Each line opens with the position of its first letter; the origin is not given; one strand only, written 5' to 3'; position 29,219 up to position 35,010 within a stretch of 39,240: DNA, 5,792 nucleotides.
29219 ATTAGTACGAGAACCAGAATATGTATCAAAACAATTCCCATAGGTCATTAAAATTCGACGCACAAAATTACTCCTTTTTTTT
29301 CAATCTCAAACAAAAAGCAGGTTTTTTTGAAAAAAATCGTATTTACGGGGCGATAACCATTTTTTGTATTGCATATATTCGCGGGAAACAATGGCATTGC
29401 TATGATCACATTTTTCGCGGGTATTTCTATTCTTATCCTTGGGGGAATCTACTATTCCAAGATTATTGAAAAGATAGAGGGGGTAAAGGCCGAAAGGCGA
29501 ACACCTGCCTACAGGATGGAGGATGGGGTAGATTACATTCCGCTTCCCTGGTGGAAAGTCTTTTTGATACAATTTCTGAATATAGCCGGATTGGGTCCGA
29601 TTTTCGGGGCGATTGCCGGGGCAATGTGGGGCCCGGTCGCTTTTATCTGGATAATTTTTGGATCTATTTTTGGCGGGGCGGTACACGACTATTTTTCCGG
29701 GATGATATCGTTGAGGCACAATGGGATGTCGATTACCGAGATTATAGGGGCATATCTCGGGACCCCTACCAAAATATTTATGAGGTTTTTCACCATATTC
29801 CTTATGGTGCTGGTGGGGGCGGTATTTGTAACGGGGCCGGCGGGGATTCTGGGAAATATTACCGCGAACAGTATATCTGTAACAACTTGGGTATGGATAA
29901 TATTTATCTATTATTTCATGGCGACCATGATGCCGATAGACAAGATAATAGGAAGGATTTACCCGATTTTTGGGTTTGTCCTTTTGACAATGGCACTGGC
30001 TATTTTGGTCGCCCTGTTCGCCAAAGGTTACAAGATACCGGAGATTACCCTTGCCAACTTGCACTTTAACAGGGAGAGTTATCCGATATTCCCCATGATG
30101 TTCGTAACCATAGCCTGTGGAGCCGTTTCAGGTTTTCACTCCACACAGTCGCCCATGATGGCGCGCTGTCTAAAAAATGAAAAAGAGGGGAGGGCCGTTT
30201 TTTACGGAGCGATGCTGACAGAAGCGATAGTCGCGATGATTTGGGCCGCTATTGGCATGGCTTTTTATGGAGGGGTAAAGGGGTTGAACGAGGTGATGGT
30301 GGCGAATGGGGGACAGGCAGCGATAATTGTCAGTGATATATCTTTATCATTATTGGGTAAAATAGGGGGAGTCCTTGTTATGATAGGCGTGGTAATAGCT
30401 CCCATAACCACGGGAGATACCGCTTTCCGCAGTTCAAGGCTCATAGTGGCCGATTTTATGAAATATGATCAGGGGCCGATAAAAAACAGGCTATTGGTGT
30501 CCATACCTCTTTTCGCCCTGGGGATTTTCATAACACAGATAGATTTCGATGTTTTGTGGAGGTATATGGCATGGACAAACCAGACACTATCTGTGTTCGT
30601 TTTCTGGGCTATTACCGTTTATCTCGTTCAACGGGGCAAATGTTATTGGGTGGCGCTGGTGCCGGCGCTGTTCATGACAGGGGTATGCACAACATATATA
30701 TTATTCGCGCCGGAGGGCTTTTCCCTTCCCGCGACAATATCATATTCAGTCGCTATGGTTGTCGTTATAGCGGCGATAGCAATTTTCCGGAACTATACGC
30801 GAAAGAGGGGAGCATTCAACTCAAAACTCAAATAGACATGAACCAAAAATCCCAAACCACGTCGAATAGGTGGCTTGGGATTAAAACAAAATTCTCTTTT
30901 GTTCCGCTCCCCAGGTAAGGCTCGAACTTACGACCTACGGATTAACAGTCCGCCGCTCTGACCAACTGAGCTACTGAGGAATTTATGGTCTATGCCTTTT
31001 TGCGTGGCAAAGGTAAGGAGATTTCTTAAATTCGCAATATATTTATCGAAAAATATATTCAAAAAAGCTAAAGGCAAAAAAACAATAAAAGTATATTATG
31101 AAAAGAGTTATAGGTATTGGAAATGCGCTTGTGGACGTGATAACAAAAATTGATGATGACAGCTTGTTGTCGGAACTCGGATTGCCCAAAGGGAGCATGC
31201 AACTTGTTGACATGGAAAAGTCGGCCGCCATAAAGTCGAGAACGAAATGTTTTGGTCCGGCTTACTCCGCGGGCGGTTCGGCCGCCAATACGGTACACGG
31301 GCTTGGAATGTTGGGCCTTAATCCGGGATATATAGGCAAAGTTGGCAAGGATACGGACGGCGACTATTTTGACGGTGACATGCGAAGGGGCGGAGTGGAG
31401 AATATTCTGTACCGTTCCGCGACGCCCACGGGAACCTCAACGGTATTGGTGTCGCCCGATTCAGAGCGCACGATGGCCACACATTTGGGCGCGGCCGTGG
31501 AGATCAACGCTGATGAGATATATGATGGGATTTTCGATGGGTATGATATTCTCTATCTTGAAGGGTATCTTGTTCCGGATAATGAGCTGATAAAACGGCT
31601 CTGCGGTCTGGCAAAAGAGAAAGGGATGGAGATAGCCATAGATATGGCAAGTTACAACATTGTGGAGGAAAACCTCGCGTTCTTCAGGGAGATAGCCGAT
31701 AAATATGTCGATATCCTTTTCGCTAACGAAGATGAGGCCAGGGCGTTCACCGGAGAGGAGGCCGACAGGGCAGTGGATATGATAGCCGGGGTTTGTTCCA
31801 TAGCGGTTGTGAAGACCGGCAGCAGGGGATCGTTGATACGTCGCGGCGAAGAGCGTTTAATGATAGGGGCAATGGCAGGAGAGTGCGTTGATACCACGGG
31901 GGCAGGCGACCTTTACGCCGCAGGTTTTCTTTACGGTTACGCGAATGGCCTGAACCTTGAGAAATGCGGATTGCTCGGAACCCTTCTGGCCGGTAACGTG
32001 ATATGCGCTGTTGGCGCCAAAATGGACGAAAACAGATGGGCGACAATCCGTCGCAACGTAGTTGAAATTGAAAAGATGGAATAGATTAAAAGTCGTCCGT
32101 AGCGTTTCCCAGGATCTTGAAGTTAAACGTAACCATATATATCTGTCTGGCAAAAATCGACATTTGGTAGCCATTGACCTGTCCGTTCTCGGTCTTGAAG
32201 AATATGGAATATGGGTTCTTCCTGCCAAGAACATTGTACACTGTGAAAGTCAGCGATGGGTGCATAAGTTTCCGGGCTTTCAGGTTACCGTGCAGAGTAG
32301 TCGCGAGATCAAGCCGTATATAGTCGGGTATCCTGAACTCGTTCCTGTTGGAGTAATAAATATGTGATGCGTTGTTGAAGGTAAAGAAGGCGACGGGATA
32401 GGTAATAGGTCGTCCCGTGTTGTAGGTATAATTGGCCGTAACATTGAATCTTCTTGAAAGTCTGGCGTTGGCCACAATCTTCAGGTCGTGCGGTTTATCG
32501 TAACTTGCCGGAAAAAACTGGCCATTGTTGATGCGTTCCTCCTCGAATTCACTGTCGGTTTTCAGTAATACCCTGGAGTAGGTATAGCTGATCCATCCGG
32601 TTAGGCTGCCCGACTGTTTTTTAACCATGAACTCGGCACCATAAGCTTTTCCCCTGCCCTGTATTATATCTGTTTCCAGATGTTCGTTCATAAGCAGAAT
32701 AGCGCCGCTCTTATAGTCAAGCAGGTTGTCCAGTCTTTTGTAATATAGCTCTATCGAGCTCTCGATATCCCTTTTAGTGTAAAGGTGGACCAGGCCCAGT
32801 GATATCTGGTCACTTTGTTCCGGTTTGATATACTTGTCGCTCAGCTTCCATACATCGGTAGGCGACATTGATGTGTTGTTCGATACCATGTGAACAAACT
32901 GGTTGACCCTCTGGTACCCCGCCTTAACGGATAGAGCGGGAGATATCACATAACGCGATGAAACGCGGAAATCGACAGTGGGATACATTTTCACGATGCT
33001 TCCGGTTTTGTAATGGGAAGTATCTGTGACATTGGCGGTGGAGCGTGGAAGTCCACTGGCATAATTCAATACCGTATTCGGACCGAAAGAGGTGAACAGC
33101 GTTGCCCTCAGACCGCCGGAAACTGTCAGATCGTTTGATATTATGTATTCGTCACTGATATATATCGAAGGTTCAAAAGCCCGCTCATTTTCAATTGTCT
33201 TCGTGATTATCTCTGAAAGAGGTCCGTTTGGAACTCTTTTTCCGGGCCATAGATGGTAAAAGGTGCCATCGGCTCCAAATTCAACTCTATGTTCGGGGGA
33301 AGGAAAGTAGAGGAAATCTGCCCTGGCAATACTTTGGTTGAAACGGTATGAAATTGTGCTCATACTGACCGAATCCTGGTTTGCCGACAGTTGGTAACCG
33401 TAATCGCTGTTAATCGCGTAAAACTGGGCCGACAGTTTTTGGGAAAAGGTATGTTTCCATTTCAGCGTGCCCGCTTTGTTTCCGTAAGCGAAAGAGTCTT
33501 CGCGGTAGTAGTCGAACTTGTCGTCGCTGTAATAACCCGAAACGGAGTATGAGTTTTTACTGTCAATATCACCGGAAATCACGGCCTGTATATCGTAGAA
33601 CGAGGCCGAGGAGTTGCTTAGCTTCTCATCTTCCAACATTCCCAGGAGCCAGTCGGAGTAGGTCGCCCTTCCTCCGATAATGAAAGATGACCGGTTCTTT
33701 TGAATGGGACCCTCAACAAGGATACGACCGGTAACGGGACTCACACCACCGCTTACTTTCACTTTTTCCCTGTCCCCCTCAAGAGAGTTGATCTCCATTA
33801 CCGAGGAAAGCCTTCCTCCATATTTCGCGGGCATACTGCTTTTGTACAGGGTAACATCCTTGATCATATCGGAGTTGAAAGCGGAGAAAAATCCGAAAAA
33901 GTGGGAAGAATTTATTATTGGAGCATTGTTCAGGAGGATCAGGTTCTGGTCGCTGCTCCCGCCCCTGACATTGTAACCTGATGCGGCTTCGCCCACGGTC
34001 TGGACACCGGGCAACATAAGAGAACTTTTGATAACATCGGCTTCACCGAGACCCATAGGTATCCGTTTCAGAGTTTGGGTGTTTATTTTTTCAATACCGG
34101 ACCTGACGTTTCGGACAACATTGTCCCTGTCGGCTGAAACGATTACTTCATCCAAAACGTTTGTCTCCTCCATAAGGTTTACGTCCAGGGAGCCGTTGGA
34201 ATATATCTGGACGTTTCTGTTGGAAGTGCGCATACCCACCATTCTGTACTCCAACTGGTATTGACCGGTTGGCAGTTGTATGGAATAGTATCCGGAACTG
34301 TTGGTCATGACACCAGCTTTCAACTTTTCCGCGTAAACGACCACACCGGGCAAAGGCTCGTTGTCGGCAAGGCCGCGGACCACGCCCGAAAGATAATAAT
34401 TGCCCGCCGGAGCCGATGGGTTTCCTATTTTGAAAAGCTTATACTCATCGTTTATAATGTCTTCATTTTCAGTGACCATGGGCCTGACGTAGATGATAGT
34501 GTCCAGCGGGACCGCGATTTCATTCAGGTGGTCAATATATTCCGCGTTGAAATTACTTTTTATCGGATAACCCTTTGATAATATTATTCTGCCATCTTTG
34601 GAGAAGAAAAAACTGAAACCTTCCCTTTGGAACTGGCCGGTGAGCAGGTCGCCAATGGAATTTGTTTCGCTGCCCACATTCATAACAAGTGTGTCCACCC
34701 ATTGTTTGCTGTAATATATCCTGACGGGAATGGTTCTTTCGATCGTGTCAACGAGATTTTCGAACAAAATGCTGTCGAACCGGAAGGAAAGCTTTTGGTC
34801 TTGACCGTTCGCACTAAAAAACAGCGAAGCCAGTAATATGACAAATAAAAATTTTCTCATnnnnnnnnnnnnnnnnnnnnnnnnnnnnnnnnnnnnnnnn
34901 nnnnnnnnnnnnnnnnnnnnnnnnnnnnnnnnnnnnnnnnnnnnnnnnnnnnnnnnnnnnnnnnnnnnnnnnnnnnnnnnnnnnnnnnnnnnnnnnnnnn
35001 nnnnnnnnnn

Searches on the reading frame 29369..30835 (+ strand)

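Call 81: search_protein_families(library=pfam, proteins=[window:29369-30835:+], max_evalue=0.001)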
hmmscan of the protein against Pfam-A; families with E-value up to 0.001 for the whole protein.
window:29369-30835:+ (488 aa): 1 family
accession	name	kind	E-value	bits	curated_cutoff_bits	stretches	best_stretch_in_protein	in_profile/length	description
PF02554.20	CstA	-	1.1e-56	193.1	27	2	11-156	2-149/560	Carbon starvation protein CstA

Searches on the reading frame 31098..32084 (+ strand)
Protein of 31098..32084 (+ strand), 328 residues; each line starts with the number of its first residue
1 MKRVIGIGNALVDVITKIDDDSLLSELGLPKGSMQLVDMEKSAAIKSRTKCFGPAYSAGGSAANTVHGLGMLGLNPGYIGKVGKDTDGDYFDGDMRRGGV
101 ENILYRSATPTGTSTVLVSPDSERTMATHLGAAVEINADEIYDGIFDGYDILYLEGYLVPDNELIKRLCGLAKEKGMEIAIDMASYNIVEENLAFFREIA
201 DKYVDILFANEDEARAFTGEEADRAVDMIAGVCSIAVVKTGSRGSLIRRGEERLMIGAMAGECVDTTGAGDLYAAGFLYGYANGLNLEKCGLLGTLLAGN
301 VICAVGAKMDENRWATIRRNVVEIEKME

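Call 81: search_protein_families(library=pfam, proteins=[window:31098-32084:+], max_evalue=0.001)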
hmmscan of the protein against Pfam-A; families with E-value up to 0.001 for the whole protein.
window:31098-32084:+ (328 aa): 1 family
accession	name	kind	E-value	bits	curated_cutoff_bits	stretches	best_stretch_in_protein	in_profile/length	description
PF00294.29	PfkB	-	4.1e-41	141.7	25.8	1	49-308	26-296/302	pfkB family carbohydrate kinase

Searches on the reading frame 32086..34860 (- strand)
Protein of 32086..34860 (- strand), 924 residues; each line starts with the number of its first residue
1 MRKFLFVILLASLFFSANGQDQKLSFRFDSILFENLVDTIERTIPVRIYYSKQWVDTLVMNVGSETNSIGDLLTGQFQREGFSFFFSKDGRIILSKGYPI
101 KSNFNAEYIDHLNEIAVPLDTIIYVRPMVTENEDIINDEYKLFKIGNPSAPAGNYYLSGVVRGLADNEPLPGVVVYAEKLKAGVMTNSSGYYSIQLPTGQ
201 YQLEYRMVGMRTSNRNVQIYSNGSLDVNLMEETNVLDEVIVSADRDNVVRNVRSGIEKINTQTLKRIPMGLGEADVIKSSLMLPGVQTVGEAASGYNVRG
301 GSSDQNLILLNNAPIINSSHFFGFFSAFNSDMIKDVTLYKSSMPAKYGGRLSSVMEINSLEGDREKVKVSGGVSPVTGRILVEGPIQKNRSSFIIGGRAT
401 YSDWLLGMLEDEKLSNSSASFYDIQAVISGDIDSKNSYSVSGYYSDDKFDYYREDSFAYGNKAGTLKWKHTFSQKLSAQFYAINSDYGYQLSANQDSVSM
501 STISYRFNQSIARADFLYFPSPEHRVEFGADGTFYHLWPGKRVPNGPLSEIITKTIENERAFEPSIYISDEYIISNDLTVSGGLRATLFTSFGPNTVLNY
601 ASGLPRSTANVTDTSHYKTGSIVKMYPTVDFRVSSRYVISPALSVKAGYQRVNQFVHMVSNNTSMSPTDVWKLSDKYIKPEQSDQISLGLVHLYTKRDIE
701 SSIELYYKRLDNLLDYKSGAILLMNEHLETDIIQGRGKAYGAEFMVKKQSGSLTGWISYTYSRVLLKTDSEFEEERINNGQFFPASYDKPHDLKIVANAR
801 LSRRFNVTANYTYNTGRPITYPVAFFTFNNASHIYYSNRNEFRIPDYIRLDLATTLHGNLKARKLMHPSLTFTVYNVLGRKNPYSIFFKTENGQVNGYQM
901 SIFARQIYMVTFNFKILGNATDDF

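Call 81: search_protein_families(library=pfam, proteins=[window:32086-34860:-], max_evalue=0.001)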
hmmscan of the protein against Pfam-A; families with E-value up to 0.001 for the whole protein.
window:32086-34860:- (924 aa): 3 families
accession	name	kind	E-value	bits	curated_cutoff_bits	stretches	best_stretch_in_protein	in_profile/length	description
PF13715.12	CarbopepD_reg_2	-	2.4e-17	63.2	32.2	1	157-241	1-88/88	CarboxypepD_reg-like domain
PF13620.12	CarboxypepD_reg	-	3.8e-12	46.8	32.3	1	157-228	2-78/82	Carboxypeptidase regulatory-like domain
PF07715.20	Plug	-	3.7e-08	34.3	23.9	1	282-350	31-102/107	TonB-dependent Receptor Plug Domain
